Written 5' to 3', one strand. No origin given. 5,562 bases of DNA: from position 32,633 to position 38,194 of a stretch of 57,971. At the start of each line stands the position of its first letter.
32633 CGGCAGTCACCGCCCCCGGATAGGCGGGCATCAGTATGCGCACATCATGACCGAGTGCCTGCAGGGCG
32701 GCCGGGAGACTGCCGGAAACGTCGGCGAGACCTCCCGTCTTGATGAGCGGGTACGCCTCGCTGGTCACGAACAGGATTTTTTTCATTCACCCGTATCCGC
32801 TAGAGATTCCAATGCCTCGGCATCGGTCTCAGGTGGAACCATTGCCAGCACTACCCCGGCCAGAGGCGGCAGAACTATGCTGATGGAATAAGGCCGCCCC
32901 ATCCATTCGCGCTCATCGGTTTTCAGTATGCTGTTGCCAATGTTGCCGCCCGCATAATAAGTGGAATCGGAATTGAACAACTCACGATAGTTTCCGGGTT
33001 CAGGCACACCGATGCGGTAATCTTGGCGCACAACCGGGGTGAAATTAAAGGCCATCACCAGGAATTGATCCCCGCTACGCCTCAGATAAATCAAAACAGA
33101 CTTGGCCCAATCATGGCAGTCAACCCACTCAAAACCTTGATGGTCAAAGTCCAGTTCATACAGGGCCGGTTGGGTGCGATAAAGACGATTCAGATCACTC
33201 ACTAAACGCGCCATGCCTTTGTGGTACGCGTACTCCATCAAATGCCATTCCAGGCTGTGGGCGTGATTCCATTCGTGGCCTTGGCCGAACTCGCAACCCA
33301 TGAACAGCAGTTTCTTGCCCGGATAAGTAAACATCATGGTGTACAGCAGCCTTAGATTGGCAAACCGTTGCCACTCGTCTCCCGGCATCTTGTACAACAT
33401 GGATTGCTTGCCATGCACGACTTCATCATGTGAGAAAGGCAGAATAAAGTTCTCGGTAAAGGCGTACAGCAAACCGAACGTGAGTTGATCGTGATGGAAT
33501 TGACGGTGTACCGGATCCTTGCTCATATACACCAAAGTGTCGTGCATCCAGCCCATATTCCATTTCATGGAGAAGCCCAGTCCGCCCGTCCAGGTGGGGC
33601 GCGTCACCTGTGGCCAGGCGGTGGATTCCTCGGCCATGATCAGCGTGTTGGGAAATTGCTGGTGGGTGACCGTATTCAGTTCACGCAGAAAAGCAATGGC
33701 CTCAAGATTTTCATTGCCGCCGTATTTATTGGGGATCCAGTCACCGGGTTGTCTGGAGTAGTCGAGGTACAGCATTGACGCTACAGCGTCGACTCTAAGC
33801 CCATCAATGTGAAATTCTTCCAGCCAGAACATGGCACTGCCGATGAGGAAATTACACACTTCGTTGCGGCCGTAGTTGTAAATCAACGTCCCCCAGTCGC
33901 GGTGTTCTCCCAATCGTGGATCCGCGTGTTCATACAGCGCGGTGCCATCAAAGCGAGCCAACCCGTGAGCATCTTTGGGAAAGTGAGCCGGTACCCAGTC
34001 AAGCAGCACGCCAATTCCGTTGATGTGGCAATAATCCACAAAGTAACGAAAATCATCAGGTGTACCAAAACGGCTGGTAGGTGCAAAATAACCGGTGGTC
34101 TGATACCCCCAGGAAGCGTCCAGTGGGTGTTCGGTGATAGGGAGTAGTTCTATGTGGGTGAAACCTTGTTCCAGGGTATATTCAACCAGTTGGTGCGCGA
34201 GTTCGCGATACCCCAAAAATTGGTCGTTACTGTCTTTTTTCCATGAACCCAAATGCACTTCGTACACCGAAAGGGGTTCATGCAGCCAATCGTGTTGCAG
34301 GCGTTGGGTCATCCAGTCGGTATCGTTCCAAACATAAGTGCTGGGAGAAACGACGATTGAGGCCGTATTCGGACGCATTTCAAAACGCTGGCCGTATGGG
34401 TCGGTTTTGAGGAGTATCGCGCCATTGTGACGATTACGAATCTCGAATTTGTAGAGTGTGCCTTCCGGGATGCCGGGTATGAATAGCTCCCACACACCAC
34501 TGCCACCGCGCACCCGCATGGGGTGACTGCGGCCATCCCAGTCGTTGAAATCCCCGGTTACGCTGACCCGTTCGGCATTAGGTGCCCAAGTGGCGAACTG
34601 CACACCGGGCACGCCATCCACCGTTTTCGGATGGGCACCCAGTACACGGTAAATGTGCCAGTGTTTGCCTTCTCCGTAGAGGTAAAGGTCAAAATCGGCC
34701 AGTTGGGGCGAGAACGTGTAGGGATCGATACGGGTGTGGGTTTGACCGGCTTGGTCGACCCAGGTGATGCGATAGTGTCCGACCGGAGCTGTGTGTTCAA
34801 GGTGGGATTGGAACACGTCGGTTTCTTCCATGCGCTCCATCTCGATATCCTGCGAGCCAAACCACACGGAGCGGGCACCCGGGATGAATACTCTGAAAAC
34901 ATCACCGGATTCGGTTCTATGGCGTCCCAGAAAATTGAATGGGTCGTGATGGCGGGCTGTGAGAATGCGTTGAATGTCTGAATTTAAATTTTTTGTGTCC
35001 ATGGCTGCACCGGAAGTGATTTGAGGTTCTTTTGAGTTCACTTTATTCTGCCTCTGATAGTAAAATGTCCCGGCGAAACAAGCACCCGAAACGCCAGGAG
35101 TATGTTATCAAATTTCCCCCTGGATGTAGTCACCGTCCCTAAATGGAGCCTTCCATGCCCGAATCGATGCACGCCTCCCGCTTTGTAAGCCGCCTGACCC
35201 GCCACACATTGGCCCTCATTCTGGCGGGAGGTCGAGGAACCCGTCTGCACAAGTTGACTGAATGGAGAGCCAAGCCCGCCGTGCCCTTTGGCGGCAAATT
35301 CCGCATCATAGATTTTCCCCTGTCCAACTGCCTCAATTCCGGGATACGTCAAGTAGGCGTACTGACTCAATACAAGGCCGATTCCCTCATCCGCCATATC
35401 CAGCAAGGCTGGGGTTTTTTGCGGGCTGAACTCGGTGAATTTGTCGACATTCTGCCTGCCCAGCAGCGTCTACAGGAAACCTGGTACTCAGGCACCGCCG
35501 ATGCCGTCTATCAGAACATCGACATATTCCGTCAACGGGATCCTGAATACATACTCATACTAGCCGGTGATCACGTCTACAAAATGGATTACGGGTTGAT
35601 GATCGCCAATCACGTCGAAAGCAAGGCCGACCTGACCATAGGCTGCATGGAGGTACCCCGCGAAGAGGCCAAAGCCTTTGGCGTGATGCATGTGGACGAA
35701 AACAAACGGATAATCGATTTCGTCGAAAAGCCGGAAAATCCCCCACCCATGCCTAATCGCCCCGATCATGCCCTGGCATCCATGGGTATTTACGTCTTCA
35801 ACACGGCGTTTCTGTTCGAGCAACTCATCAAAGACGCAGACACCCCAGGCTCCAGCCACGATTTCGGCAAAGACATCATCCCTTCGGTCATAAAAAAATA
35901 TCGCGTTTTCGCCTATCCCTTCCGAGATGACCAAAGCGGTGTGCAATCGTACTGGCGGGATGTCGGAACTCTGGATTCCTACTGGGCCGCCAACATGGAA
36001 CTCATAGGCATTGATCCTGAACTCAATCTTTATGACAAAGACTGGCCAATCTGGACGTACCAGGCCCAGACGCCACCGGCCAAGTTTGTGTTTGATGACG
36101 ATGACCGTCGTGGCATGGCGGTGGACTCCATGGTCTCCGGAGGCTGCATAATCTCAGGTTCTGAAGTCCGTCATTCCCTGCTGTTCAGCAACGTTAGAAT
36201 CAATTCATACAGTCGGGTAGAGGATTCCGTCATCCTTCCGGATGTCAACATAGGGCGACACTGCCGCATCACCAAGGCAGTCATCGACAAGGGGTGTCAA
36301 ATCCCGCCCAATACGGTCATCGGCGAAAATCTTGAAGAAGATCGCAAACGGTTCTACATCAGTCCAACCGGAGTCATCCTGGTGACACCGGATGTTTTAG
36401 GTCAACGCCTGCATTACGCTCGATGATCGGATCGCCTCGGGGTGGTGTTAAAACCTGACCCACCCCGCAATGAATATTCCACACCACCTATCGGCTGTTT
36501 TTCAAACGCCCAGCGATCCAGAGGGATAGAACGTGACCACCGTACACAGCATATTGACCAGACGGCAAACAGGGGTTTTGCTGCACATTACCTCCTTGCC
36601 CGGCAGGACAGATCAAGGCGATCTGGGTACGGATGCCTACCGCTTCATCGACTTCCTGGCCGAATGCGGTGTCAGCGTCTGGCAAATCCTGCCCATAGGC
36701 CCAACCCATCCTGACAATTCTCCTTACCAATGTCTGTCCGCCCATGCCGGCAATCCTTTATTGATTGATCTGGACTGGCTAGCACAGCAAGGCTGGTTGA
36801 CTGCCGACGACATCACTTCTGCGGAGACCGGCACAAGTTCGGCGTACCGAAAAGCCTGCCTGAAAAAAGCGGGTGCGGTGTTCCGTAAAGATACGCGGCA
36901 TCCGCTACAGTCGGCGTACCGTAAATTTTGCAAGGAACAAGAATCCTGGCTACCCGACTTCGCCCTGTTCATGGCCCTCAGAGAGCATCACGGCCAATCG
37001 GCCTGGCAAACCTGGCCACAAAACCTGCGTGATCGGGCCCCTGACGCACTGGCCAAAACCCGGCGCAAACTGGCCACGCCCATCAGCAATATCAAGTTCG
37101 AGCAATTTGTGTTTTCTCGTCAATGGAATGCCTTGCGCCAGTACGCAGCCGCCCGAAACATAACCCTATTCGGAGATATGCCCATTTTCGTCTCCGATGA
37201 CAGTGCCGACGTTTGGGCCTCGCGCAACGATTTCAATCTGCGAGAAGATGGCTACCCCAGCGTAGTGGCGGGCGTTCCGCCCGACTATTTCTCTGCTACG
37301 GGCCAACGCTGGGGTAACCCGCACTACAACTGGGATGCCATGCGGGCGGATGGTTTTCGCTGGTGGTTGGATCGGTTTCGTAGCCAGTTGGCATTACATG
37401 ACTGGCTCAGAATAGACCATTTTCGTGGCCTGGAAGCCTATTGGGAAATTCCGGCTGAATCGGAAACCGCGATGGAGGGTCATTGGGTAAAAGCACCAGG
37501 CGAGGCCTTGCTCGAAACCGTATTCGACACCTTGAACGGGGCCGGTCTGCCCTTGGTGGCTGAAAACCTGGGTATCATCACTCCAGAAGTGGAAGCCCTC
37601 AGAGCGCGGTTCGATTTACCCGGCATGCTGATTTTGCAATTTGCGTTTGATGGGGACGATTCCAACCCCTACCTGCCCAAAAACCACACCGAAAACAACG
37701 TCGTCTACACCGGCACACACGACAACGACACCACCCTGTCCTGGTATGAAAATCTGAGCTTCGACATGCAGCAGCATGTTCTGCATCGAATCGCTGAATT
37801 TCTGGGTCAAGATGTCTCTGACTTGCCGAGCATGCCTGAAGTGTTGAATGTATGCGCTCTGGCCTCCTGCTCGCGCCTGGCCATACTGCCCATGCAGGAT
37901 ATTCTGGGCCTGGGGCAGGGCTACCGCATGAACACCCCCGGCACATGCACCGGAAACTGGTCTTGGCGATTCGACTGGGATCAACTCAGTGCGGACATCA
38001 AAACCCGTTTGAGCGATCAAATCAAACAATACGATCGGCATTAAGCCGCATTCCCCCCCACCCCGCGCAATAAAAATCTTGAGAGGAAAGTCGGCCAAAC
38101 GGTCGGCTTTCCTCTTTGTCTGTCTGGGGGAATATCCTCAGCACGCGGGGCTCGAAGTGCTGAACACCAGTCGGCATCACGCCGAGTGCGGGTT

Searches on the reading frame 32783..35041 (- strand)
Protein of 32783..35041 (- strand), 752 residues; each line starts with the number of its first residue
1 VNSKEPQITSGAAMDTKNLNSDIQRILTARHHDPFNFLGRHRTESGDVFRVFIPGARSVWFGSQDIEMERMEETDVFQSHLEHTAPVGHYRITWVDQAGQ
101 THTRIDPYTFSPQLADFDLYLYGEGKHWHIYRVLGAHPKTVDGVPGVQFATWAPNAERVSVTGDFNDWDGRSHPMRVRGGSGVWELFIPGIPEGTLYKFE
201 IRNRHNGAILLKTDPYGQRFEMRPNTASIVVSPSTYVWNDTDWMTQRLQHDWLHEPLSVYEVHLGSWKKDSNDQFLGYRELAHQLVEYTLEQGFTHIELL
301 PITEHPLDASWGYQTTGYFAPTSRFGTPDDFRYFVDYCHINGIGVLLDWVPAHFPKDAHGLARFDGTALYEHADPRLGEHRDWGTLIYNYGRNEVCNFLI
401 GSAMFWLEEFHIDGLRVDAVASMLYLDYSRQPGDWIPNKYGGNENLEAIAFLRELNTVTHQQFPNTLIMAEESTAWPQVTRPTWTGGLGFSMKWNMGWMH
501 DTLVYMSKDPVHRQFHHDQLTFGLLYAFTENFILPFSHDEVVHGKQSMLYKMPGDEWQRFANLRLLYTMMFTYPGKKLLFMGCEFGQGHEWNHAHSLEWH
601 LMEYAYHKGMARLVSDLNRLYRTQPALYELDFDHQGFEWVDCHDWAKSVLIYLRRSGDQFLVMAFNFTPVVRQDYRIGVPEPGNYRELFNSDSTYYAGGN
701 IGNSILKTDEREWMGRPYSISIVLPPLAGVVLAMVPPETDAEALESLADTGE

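Call 46: search_protein_families(library=pfam, proteins=[window:32783-35041:-], max_evalue=0.00001)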
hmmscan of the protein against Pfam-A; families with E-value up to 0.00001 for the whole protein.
window:32783-35041:- (752 aa): 4 families
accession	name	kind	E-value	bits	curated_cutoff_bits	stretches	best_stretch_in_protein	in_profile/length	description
PF02922.24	CBM_48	-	1.6e-30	105.7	22.4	1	134-217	2-83/83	Carbohydrate-binding module 48 (Isoamylase N-terminal domain)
PF22019.2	GlgB_N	-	3.6e-26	91.5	27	1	21-108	3-94/94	alpha-1,4-glucan branching enzyme GlgB, N-terminal domain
PF02806.24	Alpha-amylase_C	-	1.1e-22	80.6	21.2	1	639-733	1-93/95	Alpha amylase, C-terminal all-beta domain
PF00128.31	Alpha-amylase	-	4.8e-16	59.5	22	2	286-356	25-94/446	Alpha amylase, catalytic domain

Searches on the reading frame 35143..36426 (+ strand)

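Call 46: search_protein_families(library=pfam, proteins=[window:35143-36426:+], max_evalue=0.00001)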
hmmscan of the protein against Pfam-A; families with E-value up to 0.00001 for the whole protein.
window:35143-36426:+ (427 aa): 4 families
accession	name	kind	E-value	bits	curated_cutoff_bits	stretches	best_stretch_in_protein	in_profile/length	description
PF00483.29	NTP_transferase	-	1.3e-66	225.1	21.2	1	24-287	2-242/245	Nucleotidyl transferase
PF24894.1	Hexapep_GlmU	-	2.8e-46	156.3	23.3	1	311-414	1-104/104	GlmU-like, C-terminal hexapeptide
PF25247.1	LbH_GLGC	-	1.6e-09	38.2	27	0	366-415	72-125/135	GLGC left-handed parallel beta-helix domain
PF25084.1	LbH_EIF2B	-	7.7e-08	32.7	54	1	334-395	28-89/105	EIF2B subunit epsilon LbH domain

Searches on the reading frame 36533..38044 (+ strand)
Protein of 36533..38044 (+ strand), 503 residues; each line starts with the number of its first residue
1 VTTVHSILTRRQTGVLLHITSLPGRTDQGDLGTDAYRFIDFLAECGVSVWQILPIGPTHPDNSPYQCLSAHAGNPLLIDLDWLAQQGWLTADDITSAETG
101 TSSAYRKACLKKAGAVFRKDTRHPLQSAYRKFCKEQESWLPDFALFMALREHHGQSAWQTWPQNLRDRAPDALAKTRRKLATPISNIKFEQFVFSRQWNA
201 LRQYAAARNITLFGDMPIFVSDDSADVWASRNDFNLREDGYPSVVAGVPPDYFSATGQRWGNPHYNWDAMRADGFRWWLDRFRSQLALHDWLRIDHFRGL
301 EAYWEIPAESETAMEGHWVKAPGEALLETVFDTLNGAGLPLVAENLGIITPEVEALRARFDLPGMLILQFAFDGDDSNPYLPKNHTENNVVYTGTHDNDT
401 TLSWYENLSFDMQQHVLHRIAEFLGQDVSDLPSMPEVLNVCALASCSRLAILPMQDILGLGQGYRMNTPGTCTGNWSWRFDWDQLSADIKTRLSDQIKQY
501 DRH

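Call 46: search_protein_families(library=pfam, proteins=[window:36533-38044:+], max_evalue=0.00001)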
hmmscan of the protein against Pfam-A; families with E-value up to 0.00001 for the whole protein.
window:36533-38044:+ (503 aa): 1 family
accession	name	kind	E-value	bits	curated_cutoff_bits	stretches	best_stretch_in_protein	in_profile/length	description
PF02446.23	Glyco_hydro_77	-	3.9e-167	557.3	25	1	17-485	1-464/465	4-alpha-glucanotransferase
